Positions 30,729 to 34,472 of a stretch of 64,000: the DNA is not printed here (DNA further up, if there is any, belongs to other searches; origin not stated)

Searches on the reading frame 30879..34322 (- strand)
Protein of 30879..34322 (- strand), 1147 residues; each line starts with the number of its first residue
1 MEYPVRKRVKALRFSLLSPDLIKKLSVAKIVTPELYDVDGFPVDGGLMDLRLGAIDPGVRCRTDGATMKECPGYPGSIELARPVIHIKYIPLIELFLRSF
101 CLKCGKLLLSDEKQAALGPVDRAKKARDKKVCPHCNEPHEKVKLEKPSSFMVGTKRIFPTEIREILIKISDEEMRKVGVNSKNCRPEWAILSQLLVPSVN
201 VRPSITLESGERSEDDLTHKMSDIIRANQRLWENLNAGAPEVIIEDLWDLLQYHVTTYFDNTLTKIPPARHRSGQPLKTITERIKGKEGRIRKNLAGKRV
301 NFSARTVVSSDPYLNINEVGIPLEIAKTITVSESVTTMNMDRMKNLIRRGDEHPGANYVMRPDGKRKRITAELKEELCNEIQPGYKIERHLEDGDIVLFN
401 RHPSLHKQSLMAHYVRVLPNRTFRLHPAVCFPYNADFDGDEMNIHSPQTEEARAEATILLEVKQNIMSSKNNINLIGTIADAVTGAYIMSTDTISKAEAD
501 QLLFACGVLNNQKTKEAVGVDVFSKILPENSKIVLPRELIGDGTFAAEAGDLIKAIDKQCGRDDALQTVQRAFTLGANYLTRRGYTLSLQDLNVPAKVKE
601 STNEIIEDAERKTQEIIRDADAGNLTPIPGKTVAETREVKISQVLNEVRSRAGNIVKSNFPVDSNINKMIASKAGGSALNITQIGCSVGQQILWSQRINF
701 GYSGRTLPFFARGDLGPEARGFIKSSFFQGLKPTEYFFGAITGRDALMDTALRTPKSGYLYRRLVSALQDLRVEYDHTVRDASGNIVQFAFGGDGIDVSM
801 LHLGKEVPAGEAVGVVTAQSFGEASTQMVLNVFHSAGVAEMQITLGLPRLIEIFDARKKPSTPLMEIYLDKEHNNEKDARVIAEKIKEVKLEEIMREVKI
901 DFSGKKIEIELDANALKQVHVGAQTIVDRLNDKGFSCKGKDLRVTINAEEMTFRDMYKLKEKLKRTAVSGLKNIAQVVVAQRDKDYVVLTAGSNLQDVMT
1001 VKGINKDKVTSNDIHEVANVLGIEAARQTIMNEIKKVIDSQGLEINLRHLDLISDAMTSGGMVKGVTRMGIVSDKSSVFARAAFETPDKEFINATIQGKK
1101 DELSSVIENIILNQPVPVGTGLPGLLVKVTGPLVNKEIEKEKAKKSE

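Call 57: search_protein_families(library=pfam, proteins=[window:30879-34322:-], max_evalue=0.00001)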
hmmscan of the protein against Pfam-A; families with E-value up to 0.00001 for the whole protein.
window:30879-34322:- (1147 aa): 5 families
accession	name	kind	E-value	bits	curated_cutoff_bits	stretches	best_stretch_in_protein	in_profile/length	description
PF04997.17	RNA_pol_Rpb1_1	-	3.7e-76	256.9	39.7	1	7-295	2-312/312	RNA polymerase Rpb1, domain 1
PF04998.22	RNA_pol_Rpb1_5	-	2e-74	250.8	28.5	1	730-1077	1-265/267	RNA polymerase Rpb1, domain 5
PF00623.25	RNA_pol_Rpb1_2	-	2.1e-65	220.4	25.3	1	297-461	1-165/166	RNA polymerase Rpb1, domain 2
PF05000.22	RNA_pol_Rpb1_4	-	4.4e-23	81.7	24.8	1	619-723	4-107/107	RNA polymerase Rpb1, domain 4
PF04983.23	RNA_pol_Rpb1_3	-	3.1e-13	50.4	28.9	1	465-592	1-162/162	RNA polymerase Rpb1, domain 3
